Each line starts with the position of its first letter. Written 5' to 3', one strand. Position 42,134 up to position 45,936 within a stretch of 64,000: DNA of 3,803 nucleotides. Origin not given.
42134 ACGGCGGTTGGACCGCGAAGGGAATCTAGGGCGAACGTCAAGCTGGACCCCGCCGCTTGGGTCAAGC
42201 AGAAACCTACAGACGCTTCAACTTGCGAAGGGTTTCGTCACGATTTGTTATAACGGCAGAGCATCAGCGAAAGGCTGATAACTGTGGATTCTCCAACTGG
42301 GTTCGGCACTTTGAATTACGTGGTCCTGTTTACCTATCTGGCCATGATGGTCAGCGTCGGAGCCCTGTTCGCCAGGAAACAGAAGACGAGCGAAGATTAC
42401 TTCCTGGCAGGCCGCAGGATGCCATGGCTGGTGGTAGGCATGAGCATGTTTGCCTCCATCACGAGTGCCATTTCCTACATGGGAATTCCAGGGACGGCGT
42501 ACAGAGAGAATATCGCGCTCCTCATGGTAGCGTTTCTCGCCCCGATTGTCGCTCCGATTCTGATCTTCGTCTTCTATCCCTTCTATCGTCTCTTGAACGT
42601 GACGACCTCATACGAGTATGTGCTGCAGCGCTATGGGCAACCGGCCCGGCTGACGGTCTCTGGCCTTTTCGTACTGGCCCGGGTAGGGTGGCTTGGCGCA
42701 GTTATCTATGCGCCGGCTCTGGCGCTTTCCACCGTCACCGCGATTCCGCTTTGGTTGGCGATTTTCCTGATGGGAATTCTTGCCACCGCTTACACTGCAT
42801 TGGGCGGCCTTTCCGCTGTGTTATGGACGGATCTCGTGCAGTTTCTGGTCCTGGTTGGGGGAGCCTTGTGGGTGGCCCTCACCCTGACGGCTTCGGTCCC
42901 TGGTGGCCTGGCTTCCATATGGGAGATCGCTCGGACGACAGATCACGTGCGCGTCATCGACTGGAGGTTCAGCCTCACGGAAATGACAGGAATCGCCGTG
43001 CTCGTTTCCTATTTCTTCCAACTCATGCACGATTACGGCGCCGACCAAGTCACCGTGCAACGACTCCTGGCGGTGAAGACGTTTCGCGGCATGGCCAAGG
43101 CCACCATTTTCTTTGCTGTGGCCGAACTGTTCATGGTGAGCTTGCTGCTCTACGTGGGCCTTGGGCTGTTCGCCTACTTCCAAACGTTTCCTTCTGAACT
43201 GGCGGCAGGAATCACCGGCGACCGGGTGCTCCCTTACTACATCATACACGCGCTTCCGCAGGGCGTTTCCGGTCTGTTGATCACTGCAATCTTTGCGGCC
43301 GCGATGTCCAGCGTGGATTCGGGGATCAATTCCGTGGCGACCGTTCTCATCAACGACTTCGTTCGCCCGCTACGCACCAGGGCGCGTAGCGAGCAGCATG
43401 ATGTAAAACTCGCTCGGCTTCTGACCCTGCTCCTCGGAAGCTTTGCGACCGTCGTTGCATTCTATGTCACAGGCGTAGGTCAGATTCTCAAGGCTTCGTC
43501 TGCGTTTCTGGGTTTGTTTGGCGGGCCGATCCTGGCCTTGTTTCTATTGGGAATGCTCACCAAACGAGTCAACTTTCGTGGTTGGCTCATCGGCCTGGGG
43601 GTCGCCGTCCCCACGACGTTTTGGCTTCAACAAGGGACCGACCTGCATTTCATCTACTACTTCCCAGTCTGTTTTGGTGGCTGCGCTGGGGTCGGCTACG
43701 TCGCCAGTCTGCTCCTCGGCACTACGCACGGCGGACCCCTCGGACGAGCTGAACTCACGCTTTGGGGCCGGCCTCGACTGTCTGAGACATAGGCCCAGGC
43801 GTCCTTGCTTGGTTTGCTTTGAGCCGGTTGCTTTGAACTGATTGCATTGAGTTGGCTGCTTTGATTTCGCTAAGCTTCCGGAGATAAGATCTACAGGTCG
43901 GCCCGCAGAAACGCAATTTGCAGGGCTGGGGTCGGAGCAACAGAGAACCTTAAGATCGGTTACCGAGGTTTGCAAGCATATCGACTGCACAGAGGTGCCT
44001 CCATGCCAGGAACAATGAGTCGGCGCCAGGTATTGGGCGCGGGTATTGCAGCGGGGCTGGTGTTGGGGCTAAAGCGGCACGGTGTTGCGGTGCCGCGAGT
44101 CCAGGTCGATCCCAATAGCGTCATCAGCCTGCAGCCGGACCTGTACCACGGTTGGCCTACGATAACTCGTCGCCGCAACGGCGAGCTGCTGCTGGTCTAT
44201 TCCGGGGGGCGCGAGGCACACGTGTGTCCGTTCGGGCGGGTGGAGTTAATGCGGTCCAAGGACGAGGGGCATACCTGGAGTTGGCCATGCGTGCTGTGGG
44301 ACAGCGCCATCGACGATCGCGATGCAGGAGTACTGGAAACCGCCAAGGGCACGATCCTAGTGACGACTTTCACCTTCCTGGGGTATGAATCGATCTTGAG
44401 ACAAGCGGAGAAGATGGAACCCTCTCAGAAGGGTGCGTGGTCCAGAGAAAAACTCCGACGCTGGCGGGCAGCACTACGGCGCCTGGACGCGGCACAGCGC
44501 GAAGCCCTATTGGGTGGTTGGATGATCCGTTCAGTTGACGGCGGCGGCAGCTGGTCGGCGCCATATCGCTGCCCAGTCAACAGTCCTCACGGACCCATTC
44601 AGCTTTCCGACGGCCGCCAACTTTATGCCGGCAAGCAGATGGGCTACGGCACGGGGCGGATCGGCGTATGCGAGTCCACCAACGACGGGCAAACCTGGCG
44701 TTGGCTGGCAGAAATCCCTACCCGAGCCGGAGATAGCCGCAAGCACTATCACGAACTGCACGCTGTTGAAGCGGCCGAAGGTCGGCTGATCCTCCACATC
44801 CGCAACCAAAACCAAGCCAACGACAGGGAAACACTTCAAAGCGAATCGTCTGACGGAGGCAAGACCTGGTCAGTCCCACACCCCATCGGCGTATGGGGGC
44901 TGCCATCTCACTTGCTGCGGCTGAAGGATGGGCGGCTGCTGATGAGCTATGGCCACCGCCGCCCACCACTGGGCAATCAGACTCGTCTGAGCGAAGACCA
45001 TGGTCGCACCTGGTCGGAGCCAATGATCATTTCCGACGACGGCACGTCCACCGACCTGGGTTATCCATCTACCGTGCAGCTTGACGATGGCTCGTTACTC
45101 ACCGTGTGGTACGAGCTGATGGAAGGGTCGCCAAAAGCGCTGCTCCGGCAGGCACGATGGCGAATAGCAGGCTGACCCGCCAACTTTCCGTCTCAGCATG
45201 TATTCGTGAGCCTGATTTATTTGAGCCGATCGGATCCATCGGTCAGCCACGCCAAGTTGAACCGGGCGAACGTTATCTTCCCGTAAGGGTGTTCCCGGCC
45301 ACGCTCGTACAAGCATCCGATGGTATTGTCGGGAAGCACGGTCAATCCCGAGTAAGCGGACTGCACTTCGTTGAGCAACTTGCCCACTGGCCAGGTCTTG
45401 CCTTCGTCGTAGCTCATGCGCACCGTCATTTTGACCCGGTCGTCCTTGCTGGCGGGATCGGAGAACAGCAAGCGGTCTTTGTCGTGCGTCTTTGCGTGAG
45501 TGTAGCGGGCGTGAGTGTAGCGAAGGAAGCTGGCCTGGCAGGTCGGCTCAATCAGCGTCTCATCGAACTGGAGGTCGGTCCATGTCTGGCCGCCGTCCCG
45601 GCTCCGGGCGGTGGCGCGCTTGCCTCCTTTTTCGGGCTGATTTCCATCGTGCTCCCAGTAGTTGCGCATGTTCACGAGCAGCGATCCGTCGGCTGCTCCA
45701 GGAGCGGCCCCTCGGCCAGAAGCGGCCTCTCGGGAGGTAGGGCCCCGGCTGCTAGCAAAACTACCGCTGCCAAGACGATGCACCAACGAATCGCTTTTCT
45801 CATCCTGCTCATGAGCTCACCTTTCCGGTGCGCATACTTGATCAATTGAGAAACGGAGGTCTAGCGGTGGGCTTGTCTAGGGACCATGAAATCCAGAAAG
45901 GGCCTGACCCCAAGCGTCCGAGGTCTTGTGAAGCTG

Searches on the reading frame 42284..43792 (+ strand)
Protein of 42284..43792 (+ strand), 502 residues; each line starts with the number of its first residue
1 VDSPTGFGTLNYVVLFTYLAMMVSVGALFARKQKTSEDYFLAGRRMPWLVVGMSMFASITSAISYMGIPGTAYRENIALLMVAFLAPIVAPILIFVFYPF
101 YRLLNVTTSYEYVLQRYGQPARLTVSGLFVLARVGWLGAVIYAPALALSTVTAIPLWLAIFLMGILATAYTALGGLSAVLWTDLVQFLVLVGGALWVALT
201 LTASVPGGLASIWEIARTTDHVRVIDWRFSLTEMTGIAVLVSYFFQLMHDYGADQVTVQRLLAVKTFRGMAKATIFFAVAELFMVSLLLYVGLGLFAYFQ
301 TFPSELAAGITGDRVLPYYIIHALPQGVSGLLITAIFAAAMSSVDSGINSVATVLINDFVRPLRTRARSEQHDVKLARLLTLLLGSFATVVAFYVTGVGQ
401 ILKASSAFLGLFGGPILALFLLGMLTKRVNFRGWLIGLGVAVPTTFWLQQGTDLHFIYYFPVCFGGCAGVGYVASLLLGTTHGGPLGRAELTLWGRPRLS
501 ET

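Call 88: search_protein_families(library=pfam, proteins=[window:42284-43792:+], max_evalue=0.001)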
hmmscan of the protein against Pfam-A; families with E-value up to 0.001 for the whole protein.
window:42284-43792:+ (502 aa): 1 family
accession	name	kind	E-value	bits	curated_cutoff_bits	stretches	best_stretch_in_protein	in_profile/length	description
PF00474.23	SSF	-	9.3e-49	166.8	22.8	1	39-438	1-403/406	Sodium:solute symporter family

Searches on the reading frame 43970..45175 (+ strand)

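Call 88: search_protein_families(library=pfam, proteins=[window:43970-45175:+], max_evalue=0.001)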
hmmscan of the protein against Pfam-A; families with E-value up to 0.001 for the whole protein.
window:43970-45175:+ (401 aa): 2 families
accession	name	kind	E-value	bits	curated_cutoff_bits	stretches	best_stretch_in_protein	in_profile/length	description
PF13088.12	BNR_2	-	9.1e-24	84.7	31.4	1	184-376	84-275/277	BNR repeat-like domain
PF02012.26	BNR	-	2.1e-06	27.3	27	0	293-301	3-11/12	BNR/Asp-box repeat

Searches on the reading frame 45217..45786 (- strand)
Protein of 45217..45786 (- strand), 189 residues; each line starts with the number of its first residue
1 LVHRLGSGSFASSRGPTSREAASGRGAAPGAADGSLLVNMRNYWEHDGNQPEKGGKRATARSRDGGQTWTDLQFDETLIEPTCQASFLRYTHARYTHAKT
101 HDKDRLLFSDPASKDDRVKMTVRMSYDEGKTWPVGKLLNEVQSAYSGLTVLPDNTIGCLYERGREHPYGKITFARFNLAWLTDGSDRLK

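Call 88: search_protein_families(library=pfam, proteins=[window:45217-45786:-], max_evalue=0.001)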
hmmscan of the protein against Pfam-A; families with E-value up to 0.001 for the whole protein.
window:45217-45786:- (189 aa): 2 families
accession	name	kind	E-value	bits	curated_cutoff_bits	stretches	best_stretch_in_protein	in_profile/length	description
PF13088.12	BNR_2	-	4.5e-08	33.2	31.4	1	32-154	171-273/277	BNR repeat-like domain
PF02012.26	BNR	-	0.00017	21.5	27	0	61-70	2-11/12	BNR/Asp-box repeat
